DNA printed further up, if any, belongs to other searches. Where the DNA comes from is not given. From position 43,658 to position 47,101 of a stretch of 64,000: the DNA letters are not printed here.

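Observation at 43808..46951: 1047-aa PEPC-fold protein with substituted catalytic motifs, isolated in a decayed low-GC region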

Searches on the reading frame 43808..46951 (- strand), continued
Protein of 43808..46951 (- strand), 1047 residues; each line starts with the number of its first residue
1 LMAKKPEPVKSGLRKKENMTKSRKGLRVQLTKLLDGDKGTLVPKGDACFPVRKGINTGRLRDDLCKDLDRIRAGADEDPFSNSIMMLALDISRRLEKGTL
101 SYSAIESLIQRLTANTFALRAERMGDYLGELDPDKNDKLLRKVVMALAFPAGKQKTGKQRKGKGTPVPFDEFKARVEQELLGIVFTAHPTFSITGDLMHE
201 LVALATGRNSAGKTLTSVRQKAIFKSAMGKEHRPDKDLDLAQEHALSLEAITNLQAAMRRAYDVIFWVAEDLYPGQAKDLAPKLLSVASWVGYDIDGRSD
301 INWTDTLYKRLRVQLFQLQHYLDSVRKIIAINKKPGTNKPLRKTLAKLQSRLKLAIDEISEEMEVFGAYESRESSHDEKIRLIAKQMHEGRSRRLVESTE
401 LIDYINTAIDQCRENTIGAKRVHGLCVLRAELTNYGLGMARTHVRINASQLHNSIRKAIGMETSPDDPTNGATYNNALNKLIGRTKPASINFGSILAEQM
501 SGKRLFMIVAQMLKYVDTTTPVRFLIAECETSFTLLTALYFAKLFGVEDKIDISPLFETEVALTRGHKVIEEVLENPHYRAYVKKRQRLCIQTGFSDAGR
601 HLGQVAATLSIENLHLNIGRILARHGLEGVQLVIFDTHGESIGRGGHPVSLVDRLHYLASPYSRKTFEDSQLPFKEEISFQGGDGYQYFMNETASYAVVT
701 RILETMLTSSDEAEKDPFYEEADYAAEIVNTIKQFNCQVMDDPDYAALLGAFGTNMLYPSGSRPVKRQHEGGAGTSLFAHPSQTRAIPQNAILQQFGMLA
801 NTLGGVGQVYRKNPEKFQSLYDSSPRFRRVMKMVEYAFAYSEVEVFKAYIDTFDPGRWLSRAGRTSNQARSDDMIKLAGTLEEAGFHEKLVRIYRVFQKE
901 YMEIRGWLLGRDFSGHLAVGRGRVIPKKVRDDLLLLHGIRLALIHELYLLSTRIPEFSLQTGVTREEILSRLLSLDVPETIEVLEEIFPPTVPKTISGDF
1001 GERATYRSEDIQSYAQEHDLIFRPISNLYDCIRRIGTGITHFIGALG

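Call 38: fold_search(model_id=the predicted structure, library=pdb)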
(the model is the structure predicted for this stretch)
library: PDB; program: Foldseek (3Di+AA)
matches with E <= 10: 336; with E <= 0.001: 66
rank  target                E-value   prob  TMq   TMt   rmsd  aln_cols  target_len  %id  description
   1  1jqn                  1.6e-19  1.00  0.60  0.70   8.1      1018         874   15  Crystal structure of E.coli phosphoenolpyruvate carboxylase in complex with Mn2+ and DCDP (released 2003-01-14)
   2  6v3o_F                3.0e-19  1.00  0.62  0.68   8.4      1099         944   14  Crystal structure of the T-state of maize C4-phosphoenolpyruvate carboxylase in complex with citrate (released 2020-12-09)
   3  6u2t_C                3.0e-19  1.00  0.58  0.65   8.1      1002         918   15  Crystal structure of the T-state of maize C4-phosphoenolpyruvate carboxylase in complex with malate (released 2020-09-09)
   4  6v3o_D                3.8e-19  1.00  0.60  0.67   7.5      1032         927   15  Crystal structure of the T-state of maize C4-phosphoenolpyruvate carboxylase in complex with citrate (released 2020-12-09)
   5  6v3o_B                4.1e-19  1.00  0.61  0.66   8.9      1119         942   15  Crystal structure of the T-state of maize C4-phosphoenolpyruvate carboxylase in complex with citrate (released 2020-12-09)
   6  1jqo_A                4.5e-19  1.00  0.55  0.63   9.9      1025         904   15  Crystal structure of C4-form phosphoenolpyruvate carboxylase from maize (released 2003-01-14)
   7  5vyj_A                5.9e-19  1.00  0.60  0.68   7.6      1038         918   14  Crystal structure of the photosynthetic phosphoenolpyruvate carboxylase isoenzyme from maize in complex with Gly (released 2017-06-28)
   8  6u2t_B                7.4e-19  1.00  0.59  0.66   8.7      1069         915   14  Crystal structure of the T-state of maize C4-phosphoenolpyruvate carboxylase in complex with malate (released 2020-09-09)
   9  8ojy_B                9.7e-19  1.00  0.56  0.61  12.2      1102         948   14  Arabidopsis thaliana Phosphoenolpyruvate carboxylase PPC1 T778 mutant with bound malate (released 2024-04-03)
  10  6v3o_E                1.0e-18  1.00  0.58  0.63   8.2      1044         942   15  Crystal structure of the T-state of maize C4-phosphoenolpyruvate carboxylase in complex with citrate (released 2020-12-09)
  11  8qtm_A                1.1e-18  1.00  0.61  0.67   8.3      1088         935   14  Arabidopsis thaliana Phosphoenolpyruvate carboxylase PPC1 G678S mutant with bound malate (released 2024-10-23)
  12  6u2t_A                1.2e-18  1.00  0.60  0.68   7.8      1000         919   15  Crystal structure of the T-state of maize C4-phosphoenolpyruvate carboxylase in complex with malate (released 2020-09-09)
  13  6v3o_H                1.3e-18  1.00  0.61  0.68   8.4      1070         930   15  Crystal structure of the T-state of maize C4-phosphoenolpyruvate carboxylase in complex with citrate (released 2020-12-09)
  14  5vyj_C                1.7e-18  1.00  0.58  0.66  11.0      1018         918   15  Crystal structure of the photosynthetic phosphoenolpyruvate carboxylase isoenzyme from maize in complex with Gly (released 2017-06-28)
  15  5vyj_D                2.1e-18  1.00  0.59  0.66  10.9      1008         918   14  Crystal structure of the photosynthetic phosphoenolpyruvate carboxylase isoenzyme from maize in complex with Gly (released 2017-06-28)
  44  8oje_A                3.9e-17  1.00  0.60  0.66   8.1      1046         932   13  Arabidopsis thaliana Phosphoenolpyruvate carboxylase PPC1 in complex with L-malate (released 2023-05-31)
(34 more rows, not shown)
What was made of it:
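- On PEPC superfamily (Pfam PF00311 PEPcase fold): All top-50 Foldseek PDB hits are PEPCs, with TM 0.55-0.71 (call 38).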

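Call 39: find_homologous_proteins(query=L003:7914-10757:+, max_evalue=0.001)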
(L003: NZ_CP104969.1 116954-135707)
Query L003:7914-10757:+ (947 aa): 1200 proteins with E <= 0.001 among 8000 candidates; the best 120 are listed.
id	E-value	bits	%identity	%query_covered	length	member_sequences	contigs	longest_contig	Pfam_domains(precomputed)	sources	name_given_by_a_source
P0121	0.0e+0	1924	91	100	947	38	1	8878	PF00311.24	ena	-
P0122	0.0e+0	1420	67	99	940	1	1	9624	PF00311.24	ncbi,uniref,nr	ncbi:phosphoenolpyruvate carboxylase [Methylobrevis pamukkalensis]|uniref:Phosphoenolpyruvate carbox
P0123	0.0e+0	1401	66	99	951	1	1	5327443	PF00311.24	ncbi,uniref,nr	ncbi:Phosphoenolpyruvate carboxylase [Hartmannibacter diazotrophicus]|uniref:Phosphoenolpyruvate car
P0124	0.0e+0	1400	66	100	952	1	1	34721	PF00311.24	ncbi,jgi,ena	-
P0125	0.0e+0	1347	65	100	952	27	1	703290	PF00311.24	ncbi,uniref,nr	ncbi:phosphoenolpyruvate carboxylase [Labrys okinawensis]|uniref:Phosphoenolpyruvate carboxylase n=1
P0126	0.0e+0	1336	64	100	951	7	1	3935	PF00311.24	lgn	-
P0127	0.0e+0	1335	65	99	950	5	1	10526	PF00311.24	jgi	jgi:phosphoenolpyruvate carboxylase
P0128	0.0e+0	1231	61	99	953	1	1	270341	PF00311.24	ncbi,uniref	ncbi:phosphoenolpyruvate carboxylase [Prosthecomicrobium sp. N25]|uniref:phosphoenolpyruvate carboxy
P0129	0.0e+0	1217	60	99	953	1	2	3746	PF00311.24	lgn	-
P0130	0.0e+0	1205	59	99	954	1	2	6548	PF00311.24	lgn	-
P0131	0.0e+0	1201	60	99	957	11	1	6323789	PF00311.24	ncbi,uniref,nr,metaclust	ncbi:hypothetical protein ABB55_16630 [Prosthecomicrobium hirschii]|uniref:Phosphoenolpyruvate carbo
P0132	0.0e+0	1194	59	98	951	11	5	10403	PF00311.24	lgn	-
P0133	0.0e+0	1194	58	99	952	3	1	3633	PF00311.24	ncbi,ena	-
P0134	0.0e+0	1192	58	99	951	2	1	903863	PF00311.24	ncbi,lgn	-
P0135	0.0e+0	1181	58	99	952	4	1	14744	PF00311.24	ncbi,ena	-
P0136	0.0e+0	1086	55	99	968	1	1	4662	PF00311.24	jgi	jgi:phosphoenolpyruvate carboxylase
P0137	0.0e+0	1075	55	100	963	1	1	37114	PF00311.24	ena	-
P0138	2.4e-280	951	51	100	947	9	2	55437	PF00311.24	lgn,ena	-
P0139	3.3e-259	881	48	98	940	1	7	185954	PF00311.24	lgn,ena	-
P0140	2.1e-247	842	46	99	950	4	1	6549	PF00311.24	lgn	-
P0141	1.0e-246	839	46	99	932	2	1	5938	PF00311.24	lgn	-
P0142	5.2e-241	821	45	98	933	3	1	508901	PF00311.24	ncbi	ncbi:MAG: phosphoenolpyruvate carboxylase [Pseudomonadota bacterium]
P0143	4.0e-240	818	46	98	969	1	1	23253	PF00311.24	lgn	-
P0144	8.7e-240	817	45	98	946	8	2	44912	PF00311.24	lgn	-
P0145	2.3e-239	815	45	99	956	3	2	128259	PF00311.24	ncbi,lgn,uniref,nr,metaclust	ncbi:hypothetical protein JCM17846_17780 [Iodidimonas nitroreducens]|uniref:Phosphoenolpyruvate carb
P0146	3.8e-239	814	45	98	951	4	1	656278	PF00311.24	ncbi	-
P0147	8.6e-239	813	46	98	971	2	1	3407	PF00311.24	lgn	-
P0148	7.4e-237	807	45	98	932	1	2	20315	PF00311.24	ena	-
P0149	4.9e-236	804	47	96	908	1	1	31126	PF00311.24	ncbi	ncbi:MAG: phosphoenolpyruvate carboxylase [Gammaproteobacteria bacterium]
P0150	9.4e-236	803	46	98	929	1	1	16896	PF00311.24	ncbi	ncbi:MAG: phosphoenolpyruvate carboxylase [Novosphingobium sp.]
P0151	2.1e-235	802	45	98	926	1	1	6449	PF00311.24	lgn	-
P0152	3.1e-235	801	45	99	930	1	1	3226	PF00311.24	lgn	-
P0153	7.6e-235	800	45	100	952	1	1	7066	PF00311.24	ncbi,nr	ncbi:MAG: phosphoenolpyruvate carboxylase [Rhodospirillaceae bacterium]|nr:phosphoenolpyruvate carbo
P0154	1.4e-234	799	46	99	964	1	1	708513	PF00311.24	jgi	jgi:phosphoenolpyruvate carboxylase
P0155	1.2e-233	796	45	99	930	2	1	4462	PF00311.24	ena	-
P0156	7.7e-233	794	44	99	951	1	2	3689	PF00311.24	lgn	-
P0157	1.0e-232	793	45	99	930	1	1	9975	PF00311.24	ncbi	-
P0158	1.1e-232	793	45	98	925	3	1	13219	PF00311.24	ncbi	-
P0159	1.6e-232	793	44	98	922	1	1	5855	PF00311.24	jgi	jgi:phosphoenolpyruvate carboxylase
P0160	2.1e-232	792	45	99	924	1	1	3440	PF00311.24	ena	-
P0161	2.7e-232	792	43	99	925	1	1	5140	PF00311.24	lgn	-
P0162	5.9e-232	791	44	98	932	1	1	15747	PF00311.24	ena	-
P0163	3.3e-231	788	46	96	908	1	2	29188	PF00311.24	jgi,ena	-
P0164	4.7e-231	788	44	100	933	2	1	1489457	PF00311.24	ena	-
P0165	6.6e-231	787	44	99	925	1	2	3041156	PF00311.24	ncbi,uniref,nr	ncbi:phosphoenolpyruvate carboxylase [Pacificimonas flava]|uniref:Phosphoenolpyruvate carboxylase n=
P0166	8.1e-231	787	44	100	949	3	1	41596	PF00311.24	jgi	-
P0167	8.7e-231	787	45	98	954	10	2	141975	PF00311.24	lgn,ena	-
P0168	8.9e-231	787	44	98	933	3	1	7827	PF00311.24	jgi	-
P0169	1.2e-230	786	45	98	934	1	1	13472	PF00311.24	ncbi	ncbi:MAG: phosphoenolpyruvate carboxylase [Pacificimonas sp.]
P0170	1.3e-230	786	44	99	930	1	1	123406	PF00311.24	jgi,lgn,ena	-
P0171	1.9e-230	786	44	100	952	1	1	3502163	PF00311.24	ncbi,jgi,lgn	jgi:phosphoenolpyruvate carboxylase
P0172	2.0e-230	786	44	97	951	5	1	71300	PF00311.24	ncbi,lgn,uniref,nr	ncbi:hypothetical protein JCM17845_25260 [Iodidimonas gelatinilytica]|uniref:Phosphoenolpyruvate car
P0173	2.1e-230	786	47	78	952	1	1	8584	PF00311.24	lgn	-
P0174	2.8e-230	785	44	98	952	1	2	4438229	PF00311.24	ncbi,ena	-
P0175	2.8e-230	785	45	98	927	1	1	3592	PF00311.24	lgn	-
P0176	4.1e-230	785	43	100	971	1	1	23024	PF00311.24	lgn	-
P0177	4.7e-230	784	44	97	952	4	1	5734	PF00311.24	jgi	-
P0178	6.6e-230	784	44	98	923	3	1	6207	PF00311.24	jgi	jgi:phosphoenolpyruvate carboxylase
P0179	8.7e-230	783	42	98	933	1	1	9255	PF00311.24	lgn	-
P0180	9.5e-230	783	46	98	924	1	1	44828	PF00311.24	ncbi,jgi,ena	ncbi:MAG: phosphoenolpyruvate carboxylase [Novosphingobium sp.]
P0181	1.1e-229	783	44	99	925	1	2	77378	PF00311.24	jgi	jgi:phosphoenolpyruvate carboxylase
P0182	1.2e-229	783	44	99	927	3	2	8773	PF00311.24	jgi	-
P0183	1.3e-229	783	43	99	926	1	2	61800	PF00311.24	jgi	jgi:phosphoenolpyruvate carboxylase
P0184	1.8e-229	782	44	98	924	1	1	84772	PF00311.24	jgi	jgi:phosphoenolpyruvate carboxylase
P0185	1.8e-229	782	44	98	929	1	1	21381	PF00311.24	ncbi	-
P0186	2.1e-229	782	44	98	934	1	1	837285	PF00311.24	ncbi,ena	-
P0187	6.8e-229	781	45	99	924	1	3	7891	PF00311.24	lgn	-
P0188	1.2e-228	780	45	98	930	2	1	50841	PF00311.24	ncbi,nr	ncbi:MAG: phosphoenolpyruvate carboxylase [Alphaproteobacteria bacterium]|nr:phosphoenolpyruvate car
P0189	1.6e-228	779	45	99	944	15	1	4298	PF00311.24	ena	-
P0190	1.8e-228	779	45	98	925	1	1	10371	PF00311.24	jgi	-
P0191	4.3e-228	778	43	99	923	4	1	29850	PF00311.24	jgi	jgi:phosphoenolpyruvate carboxylase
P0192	5.6e-228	777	44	99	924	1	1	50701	PF00311.24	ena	-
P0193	8.5e-228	777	43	98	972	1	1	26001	PF00311.24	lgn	-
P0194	1.1e-227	777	45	99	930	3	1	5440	PF00311.24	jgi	jgi:phosphoenolpyruvate carboxylase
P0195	1.2e-227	776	44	98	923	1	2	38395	PF00311.24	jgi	jgi:phosphoenolpyruvate carboxylase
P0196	1.3e-227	776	44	99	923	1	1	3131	PF00311.24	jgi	jgi:phosphoenolpyruvate carboxylase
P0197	1.9e-227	776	43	98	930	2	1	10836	PF00311.24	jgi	jgi:phosphoenolpyruvate carboxylase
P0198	2.2e-227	776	44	99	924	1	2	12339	PF00311.24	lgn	-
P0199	2.2e-227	776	43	99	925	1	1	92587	PF00311.24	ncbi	-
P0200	2.4e-227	775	45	99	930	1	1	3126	PF00311.24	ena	-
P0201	2.7e-227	775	44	98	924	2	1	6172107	PF00311.24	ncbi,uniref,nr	ncbi:phosphoenolpyruvate carboxylase [Novosphingobium sp. G106]|uniref:phosphoenolpyruvate carboxyla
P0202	2.7e-227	775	44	98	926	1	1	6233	PF00311.24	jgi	jgi:phosphoenolpyruvate carboxylase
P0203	3.0e-227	775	44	98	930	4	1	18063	PF00311.24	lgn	-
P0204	3.3e-227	775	44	99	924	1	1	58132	PF00311.24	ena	-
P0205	3.3e-227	775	44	99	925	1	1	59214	PF00311.24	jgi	jgi:phosphoenolpyruvate carboxylase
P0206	3.6e-227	775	45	98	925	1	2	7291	PF00311.24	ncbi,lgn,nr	ncbi:MAG: phosphoenolpyruvate carboxylase [Sphingomonadales bacterium]|nr:phosphoenolpyruvate carbox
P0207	3.7e-227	775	43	98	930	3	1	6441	PF00311.24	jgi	jgi:phosphoenolpyruvate carboxylase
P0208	4.0e-227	775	44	98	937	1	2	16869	PF00311.24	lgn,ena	-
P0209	4.1e-227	775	44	99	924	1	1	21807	PF00311.24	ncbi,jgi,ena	jgi:phosphoenolpyruvate carboxylase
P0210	4.4e-227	775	45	99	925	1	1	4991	PF00311.24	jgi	jgi:phosphoenolpyruvate carboxylase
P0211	6.0e-227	774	45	98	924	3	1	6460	PF00311.24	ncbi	ncbi:MAG: phosphoenolpyruvate carboxylase [Novosphingobium sp.]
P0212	6.5e-227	774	45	98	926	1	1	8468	PF00311.24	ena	-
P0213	7.0e-227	774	43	99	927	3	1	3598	PF00311.24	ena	-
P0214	7.0e-227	774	43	100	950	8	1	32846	PF00311.24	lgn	-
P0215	8.7e-227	774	44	99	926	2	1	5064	PF00311.24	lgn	-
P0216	9.1e-227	773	44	98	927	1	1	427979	PF00311.24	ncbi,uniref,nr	ncbi:phosphoenolpyruvate carboxylase [Altericroceibacterium endophyticum]|uniref:Phosphoenolpyruvate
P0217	9.4e-227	773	44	98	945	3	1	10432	PF00311.24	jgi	jgi:phosphoenolpyruvate carboxylase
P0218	9.4e-227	773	44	98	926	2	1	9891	PF00311.24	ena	-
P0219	1.0e-226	773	44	98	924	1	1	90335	PF00311.24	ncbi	-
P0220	1.1e-226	773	44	99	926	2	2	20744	PF00311.24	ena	-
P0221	1.2e-226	773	44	98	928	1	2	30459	PF00311.24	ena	-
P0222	1.3e-226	773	44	99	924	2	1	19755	PF00311.24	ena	-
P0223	1.4e-226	773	43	99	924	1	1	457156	PF00311.24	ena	-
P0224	1.6e-226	773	45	98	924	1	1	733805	PF00311.24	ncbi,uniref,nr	ncbi:phosphoenolpyruvate carboxylase [Pacificimonas sp. WHA3]|uniref:Phosphoenolpyruvate carboxylase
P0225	2.0e-226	772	43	99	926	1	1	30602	PF00311.24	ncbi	-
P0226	2.1e-226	772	45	98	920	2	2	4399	PF00311.24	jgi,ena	-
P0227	2.5e-226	772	45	98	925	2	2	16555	PF00311.24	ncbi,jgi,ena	-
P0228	2.6e-226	772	44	100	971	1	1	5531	PF00311.24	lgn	-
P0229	2.6e-226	772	44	98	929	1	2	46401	PF00311.24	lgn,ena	-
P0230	2.6e-226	772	44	98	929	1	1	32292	PF00311.24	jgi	-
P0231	2.8e-226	772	44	99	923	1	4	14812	PF00311.24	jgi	jgi:phosphoenolpyruvate carboxylase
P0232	4.8e-226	771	45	98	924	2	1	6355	PF00311.24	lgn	-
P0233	6.0e-226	771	43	99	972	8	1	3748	PF00311.24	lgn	-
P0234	7.6e-226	770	44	99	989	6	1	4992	PF00311.24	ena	-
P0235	8.7e-226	770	46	98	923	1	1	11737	PF00311.24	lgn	-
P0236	9.3e-226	770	43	98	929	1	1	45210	PF00311.24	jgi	jgi:phosphoenolpyruvate carboxylase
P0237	1.0e-225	770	43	99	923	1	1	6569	PF00311.24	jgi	jgi:phosphoenolpyruvate carboxylase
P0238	1.1e-225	770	43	97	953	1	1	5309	PF00311.24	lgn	-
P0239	1.1e-225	770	44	98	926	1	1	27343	PF00311.24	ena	-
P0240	1.4e-225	770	44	99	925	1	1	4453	PF00311.24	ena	-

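Call 40: find_encoding_contigs(protein=window:43808-46948:-, flank=10000, max_places=4)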
Protein window:43808-46948:- (1046 aa): 24 contigs read that carry it; 2 places shown.
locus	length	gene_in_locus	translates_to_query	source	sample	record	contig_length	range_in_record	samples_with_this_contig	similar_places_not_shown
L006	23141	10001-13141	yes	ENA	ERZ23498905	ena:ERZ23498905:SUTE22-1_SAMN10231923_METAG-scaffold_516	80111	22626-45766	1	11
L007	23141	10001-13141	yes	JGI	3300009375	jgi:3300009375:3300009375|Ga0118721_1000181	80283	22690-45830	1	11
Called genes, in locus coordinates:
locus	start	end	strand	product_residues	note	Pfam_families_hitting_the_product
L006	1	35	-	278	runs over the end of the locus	PF01061:ABC2_membrane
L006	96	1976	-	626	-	PF13522:GATase_6, PF13537:GATase_7, PF00733:Asn_synthase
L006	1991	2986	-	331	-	PF01073:3Beta_HSD, PF01370:Epimerase, PF02719:Polysacc_synt_2, PF04321:RmlD_sub_bind, PF07993:NAD_binding_4, PF08659:KR (weak), PF16363:GDP_Man_Dehyd, PF13460:NAD_binding_10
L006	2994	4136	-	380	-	PF00155:Aminotran_1_2 (weak), PF01041:DegT_DnrJ_EryC1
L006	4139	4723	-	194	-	PF25084:LbH_EIF2B (weak), PF00132:Hexapep, PF25087:GMPPB_C (weak), PF14602:Hexapep_2 (weak), PF00132:Hexapep (weak)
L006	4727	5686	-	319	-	PF01408:GFO_IDH_MocA, PF02894:GFO_IDH_MocA_C, PF22725:GFO_IDH_MocA_C3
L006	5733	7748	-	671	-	PF00535:Glycos_transf_2, PF10111:Glyco_tranf_2_2, PF13641:Glyco_tranf_2_3, PF13524:Glyco_trans_1_2 (faint), PF13439:Glyco_transf_4, PF13579:Glyco_trans_4_4 (weak), PF00534:Glycos_transf_1, PF13692:Glyco_trans_1_4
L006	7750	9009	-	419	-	PF04932:Wzy_C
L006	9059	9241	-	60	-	-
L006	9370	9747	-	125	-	PF13641:Glyco_tranf_2_3 (weak), PF00535:Glycos_transf_2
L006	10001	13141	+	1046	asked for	PF00311:PEPcase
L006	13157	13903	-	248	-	PF00072:Response_reg, PF01627:Hpt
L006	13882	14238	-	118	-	-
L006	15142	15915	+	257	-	PF10294:Methyltransf_16 (weak), PF13489:Methyltransf_23, PF08241:Methyltransf_11 (weak), PF08242:Methyltransf_12 (weak), PF13649:Methyltransf_25 (weak)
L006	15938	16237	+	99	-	-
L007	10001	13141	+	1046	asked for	PF00311:PEPcase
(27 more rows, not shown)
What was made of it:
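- Checked: The exact 1046-aa product is the called gene on 24 metagenome contigs that were read, out of 57 index blocks listing it (call 40).
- The identical protein occurs in many metagenomes (call 40). The arrangement is fixed in all recovered contigs (call 40).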
